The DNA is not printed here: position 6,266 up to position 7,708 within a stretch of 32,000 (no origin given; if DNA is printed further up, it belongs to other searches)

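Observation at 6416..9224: Orphan two-gene operon (unknown ~367 aa protein + 553 aa repeat/nuclease protein): candidate undescribed system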

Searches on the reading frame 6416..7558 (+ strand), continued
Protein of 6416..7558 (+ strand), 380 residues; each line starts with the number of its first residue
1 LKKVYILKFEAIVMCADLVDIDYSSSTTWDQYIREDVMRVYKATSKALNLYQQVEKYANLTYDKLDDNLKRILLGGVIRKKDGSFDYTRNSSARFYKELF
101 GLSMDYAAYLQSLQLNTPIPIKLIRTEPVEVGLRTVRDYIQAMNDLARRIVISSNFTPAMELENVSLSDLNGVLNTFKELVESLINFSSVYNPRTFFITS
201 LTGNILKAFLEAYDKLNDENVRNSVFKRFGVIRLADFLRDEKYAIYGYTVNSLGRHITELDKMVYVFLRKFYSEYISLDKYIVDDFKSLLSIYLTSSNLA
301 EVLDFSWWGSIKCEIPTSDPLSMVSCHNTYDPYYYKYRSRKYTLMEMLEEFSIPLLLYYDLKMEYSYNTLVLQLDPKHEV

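Call 77: search_solved_structures(query=A5, max_evalue=10, show_alignments=1)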
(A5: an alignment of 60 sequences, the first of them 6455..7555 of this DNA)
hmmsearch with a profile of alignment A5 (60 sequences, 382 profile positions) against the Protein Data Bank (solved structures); distinct sequences matched with E-value up to 10: 16.
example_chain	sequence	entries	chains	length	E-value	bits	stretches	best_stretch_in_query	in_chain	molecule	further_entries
8a3k_UNK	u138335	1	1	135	0.05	16.1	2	120-175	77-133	sc-apCC-4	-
9r1k_A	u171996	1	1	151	0.093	15.2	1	91-175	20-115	sc-apCC-4-A7F-1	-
6dmp_B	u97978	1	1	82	0.14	14.6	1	116-175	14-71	Designed orthogonal protein DHD13_XAAA_B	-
1xqo_A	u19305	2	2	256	0.14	14.6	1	203-294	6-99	8-oxoguanine DNA glycosylase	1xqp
9dir_A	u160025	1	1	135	0.2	14.1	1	118-182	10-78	ChuA binding protein G7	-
9r1j_A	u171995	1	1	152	0.21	14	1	95-175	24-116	sc-apCC-4-NR-1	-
8fjg_A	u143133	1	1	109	0.23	13.9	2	256-297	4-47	H12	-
9r1m_A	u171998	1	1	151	0.26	13.7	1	92-175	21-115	sc-apCC-4-LMF-1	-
6dmp_A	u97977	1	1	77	0.27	13.7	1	118-171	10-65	Designed orthogonal protein DHD13_XAAA_A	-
9r1o_A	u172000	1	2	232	0.4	13.1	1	95-179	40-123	sc-apCC-6-DPH-NR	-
8qad_A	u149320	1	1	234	0.66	12.4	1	121-173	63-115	sc-apCC-6-LLIA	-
7jh5_A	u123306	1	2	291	0.86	12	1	104-161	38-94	Co-LOCKR: de novo designed protein switch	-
4qn1_A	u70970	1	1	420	0.87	12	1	277-369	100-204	E3 ubiquitin-protein ligase SHPRH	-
8xyv_A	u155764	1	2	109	0.96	11.9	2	121-169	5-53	De novo designed protein 0705-5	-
8gji_A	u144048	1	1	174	1.5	11.2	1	248-316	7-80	GCG binder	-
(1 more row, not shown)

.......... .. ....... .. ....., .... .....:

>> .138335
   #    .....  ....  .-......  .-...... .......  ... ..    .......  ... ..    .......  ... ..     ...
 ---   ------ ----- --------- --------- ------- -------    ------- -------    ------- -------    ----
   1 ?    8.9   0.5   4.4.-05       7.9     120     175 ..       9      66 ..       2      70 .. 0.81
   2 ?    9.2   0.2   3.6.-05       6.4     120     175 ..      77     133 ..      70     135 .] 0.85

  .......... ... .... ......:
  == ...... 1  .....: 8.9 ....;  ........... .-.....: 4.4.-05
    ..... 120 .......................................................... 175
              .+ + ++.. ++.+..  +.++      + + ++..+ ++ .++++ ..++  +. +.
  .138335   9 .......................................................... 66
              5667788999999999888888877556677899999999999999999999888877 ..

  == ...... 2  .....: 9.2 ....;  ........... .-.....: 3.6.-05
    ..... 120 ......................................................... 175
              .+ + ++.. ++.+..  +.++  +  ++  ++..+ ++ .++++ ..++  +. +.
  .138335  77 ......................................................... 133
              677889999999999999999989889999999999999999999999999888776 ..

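Call 83: find_related_loci(query=A2, collection=viral_contigs, flank=10000)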
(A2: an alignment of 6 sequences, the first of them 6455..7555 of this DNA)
Query A2 (367 aa) in viral_contigs; peptide patterns used: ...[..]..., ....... (x = any residue, [..] = any of these).
218 stretches matched a pattern, but none encodes a relative of the query by tblastn (E <= 1e-3).

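Call 86: search_protein_families(library=padloc, alignment_id=A5, max_evalue=0.01)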
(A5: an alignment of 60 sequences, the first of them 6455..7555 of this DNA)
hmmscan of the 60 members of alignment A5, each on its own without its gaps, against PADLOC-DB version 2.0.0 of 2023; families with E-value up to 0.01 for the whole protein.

A. member 1, window:6455-7555:+ (367 aa): 0 families

B. families by the number of members that match (of 60 scanned): 5 families
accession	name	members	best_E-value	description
PDLC04226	HEC-02B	1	0.0015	-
PDLC04217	HEC-02B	1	0.0026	-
PDLC04475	PDC-M16A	1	0.0051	-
PDLC03728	oMTase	1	0.0053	orphan methyltransferase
PDLC04440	PDC-M13B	1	0.0079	-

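Call 97: search_protein_families(library=phrogs, alignment_id=A5, max_evalue=0.01)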
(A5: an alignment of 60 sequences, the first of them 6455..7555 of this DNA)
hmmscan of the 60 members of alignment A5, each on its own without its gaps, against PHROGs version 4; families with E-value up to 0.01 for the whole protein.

A. member 1, window:6455-7555:+ (367 aa): 0 families

B. families by the number of members that match (of 60 scanned): 4 families
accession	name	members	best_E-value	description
phrog_29972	-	1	0.00038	-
phrog_8194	-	1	0.0013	-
phrog_24169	-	1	0.003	-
phrog_13581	-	1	0.007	-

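Call 98: search_dna_similar(query=P0025, collection=plasmids, mode=protein, max_evalue=0.001)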
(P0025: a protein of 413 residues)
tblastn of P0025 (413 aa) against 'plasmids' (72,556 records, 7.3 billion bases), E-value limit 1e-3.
No match.

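Call 99: search_dna_similar(query=P0025, collection=phages, mode=protein, max_evalue=0.001)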
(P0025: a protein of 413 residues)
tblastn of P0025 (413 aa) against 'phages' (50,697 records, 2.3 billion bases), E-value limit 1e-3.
No match.

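Call 100: search_dna_similar(query=P0015, collection=plasmids, mode=protein, max_evalue=0.001)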
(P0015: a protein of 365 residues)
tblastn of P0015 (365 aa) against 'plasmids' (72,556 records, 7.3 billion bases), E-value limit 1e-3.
No match.

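Call 102: find_related_loci(query=A8, collection=metagenome_contigs, flank=6000)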
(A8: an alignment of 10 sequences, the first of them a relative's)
Query A8 (428 aa) in metagenome_contigs; peptide patterns used: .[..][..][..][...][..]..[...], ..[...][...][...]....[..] (x = any residue, [..] = any of these).
212 stretches matched a pattern; 53 encode a relative of the query (tblastn E <= 1e-3); 53 distinct loci.
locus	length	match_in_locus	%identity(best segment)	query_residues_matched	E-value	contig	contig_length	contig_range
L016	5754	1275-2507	58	1-420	1e-164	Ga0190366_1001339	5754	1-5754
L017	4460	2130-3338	54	1-420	2e-155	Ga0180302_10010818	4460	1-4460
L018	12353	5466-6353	61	1-296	3e-123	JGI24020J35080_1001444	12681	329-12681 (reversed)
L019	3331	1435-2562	48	1-414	1e-125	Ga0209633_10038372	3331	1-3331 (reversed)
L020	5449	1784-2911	46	1-420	4e-115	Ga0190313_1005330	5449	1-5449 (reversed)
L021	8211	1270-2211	54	1-319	2e-113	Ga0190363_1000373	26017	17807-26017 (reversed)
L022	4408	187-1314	46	1-420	1e-114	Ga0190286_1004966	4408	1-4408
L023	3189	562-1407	58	1-289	3e-116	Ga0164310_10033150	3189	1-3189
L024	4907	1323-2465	45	1-425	2e-113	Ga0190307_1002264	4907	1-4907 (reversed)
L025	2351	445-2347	59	1-281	8e-119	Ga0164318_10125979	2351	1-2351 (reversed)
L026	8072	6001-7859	64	1-264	3e-109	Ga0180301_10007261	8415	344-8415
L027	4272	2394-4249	61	1-281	1e-109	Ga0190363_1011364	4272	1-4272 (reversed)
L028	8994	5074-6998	58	1-281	2e-106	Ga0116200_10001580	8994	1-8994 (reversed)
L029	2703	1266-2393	45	1-420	8e-111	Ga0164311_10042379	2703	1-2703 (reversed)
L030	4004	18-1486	58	1-281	1e-107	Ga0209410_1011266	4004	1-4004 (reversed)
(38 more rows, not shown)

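Call 107: search_solved_structures(query=L021:2488-4632:+, max_evalue=1, show_alignments=2)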
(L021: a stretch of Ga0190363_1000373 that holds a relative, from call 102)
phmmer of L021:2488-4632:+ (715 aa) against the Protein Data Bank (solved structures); distinct sequences matched with E-value up to 1: 37.
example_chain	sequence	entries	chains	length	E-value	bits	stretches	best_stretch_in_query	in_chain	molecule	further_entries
9vkz_A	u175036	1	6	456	0.00066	21.1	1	405-457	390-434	Retron Ec78 probable ATPase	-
9vh1_D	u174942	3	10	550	0.00092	20.7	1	405-457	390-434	Retron Ec78 probable ATPase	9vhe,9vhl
1xew_X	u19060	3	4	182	0.001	20.5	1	77-124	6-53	SMC protein | Chromosome segregation protein smc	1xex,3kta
9n69_A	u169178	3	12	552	0.0011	20.4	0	38-122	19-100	AAA family ATPase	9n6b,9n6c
22bu_B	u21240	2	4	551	0.0018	19.7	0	405-456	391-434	AAA family ATPase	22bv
4i99_A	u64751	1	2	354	0.0034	18.8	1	77-123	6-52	Chromosome partition protein Smc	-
5f3w_B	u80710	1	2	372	0.0043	18.5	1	73-123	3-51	DNA double-strand break repair Rad50 ATPase,DNA double-strand break repair Rad50 ATPase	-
3aux_A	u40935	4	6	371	0.0045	18.4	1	73-123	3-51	DNA double-strand break repair rad50 ATPase | DNA double-strand break repair Rad50 ATPase,DNA double-strand break repair Rad50 ATPase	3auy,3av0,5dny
1e69_A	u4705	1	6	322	0.0049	18.3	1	78-128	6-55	CHROMOSOME SEGREGATION SMC PROTEIN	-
8roc_A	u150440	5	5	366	0.005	18.2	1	78-124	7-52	Structural maintenance of chromosomes protein 1A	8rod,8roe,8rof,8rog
5xns_A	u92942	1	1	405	0.0064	17.9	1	77-124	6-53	Chromosome partition protein Smc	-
9e8z_C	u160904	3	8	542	0.0094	17.3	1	403-455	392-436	Retron Ec83 probable ATPase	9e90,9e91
9kjx_B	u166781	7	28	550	0.0094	17.3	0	405-457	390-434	AAA family ATPase | Retron I-A effector PtuA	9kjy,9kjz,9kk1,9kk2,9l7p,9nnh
6zz6_B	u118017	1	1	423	0.0099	17.3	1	78-126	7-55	Structural maintenance of chromosomes protein 3,Structural maintenance of chromosomes prot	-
8p0a_A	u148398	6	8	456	0.012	17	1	78-124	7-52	Structural maintenance of chromosomes protein 1A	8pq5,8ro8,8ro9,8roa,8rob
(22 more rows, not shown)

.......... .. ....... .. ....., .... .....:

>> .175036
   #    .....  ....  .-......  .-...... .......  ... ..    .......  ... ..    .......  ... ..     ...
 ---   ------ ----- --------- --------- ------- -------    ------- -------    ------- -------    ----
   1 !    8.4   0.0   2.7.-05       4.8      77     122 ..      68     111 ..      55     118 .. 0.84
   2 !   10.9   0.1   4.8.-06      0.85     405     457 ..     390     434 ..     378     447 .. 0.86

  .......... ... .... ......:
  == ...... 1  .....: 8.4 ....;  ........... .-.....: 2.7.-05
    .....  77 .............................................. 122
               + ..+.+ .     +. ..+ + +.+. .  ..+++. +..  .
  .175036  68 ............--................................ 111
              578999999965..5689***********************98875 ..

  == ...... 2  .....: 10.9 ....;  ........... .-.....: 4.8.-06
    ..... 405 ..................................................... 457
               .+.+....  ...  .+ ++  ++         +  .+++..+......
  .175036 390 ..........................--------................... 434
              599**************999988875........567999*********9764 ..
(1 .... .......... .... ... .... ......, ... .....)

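Call 119: search_solved_structures(query=L021:3985-4632:+, max_evalue=10, show_alignments=3)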
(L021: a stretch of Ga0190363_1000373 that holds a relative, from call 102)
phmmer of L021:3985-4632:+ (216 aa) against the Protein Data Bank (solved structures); distinct sequences matched with E-value up to 10: 1.
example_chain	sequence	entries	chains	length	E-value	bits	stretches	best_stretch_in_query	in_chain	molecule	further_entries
5cw9_A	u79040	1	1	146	1.4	11.8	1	55-108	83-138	De novo designed ferredoxin-ferredoxin domain insertion protein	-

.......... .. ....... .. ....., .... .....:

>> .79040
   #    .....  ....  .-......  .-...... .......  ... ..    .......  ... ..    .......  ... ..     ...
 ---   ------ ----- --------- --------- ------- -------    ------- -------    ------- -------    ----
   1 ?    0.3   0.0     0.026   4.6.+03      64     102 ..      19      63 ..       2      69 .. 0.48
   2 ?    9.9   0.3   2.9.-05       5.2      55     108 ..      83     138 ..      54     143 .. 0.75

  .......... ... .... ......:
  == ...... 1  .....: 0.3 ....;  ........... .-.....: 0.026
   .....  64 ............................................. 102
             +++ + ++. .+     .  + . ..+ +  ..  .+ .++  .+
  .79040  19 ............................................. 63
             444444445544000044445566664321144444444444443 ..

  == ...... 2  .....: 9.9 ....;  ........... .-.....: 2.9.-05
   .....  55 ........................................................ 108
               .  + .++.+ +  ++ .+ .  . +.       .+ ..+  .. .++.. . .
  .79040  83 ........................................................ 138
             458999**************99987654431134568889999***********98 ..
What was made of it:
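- Closest known: OLD-family and Septu-type ATPase-nuclease defence systems. Different: The TOPRIM assignment in L021 was not confirmed by any profile (call 119).
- Tried and rejected: It could not be confirmed by PDB sequence search (call 119).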

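Call 121: find_related_loci(query=A8, collection=viral_contigs, flank=8000)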
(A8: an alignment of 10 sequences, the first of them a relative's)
Query A8 (428 aa) in viral_contigs; peptide patterns used: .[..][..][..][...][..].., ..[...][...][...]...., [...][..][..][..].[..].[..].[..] (x = any residue, [..] = any of these).
275 stretches matched a pattern, but none encodes a relative of the query by tblastn (E <= 1e-3).
